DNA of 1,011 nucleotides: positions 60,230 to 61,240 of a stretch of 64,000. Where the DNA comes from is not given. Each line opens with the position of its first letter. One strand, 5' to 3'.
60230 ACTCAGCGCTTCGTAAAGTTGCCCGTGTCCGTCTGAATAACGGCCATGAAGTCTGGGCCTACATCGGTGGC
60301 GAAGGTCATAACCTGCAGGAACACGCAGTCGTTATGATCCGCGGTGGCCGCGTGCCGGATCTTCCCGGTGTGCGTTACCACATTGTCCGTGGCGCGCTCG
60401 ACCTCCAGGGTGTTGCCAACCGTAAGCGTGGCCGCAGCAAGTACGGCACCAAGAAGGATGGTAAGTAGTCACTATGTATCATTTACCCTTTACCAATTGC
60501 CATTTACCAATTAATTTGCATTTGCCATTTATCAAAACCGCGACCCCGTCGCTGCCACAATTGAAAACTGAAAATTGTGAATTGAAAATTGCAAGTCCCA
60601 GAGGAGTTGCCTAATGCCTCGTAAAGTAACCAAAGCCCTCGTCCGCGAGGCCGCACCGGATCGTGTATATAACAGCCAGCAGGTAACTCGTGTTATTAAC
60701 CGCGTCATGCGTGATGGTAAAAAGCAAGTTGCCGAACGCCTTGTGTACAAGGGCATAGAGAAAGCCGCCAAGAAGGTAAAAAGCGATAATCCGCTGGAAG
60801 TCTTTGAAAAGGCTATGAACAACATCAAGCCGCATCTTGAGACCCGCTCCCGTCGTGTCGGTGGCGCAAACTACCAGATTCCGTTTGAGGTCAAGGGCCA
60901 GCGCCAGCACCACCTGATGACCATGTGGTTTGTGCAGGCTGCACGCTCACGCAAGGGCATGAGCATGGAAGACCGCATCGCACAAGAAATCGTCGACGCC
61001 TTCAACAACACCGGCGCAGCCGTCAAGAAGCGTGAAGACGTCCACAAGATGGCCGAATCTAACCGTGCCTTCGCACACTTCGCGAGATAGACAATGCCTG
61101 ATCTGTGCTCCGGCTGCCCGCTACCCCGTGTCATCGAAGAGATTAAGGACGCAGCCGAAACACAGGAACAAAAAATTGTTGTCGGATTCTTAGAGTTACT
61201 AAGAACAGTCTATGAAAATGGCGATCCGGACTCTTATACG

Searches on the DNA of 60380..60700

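Call 85: search_rna_families(source=window, start=60380, end=60700, threshold=evalue, max_evalue=1)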
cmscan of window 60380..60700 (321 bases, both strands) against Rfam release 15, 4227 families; matches with E-value up to 1: 0.
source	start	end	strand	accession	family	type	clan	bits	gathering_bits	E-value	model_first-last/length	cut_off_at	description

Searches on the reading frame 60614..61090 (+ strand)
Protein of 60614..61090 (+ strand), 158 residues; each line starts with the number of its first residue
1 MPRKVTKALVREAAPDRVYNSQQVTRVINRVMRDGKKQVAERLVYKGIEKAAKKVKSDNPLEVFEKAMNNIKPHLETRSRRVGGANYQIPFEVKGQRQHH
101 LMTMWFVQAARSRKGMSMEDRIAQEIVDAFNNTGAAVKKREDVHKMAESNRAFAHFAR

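Call 10: search_protein_families(library=pfam, proteins=[window:60614-61090:+])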
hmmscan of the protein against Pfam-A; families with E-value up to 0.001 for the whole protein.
window:60614-61090:+ (158 aa): 1 family
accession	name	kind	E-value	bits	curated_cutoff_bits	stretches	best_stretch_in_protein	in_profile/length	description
PF00177.27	Ribosomal_S7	-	2.4e-53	180.1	24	1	7-151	5-148/148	Ribosomal protein S7p/S5e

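Call 29: find_encoding_contigs(protein=window:60614-61090:+, flank=3000, max_places=10)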
Protein window:60614-61090:+ (158 aa): no gene with exactly this product is on record in the collection.
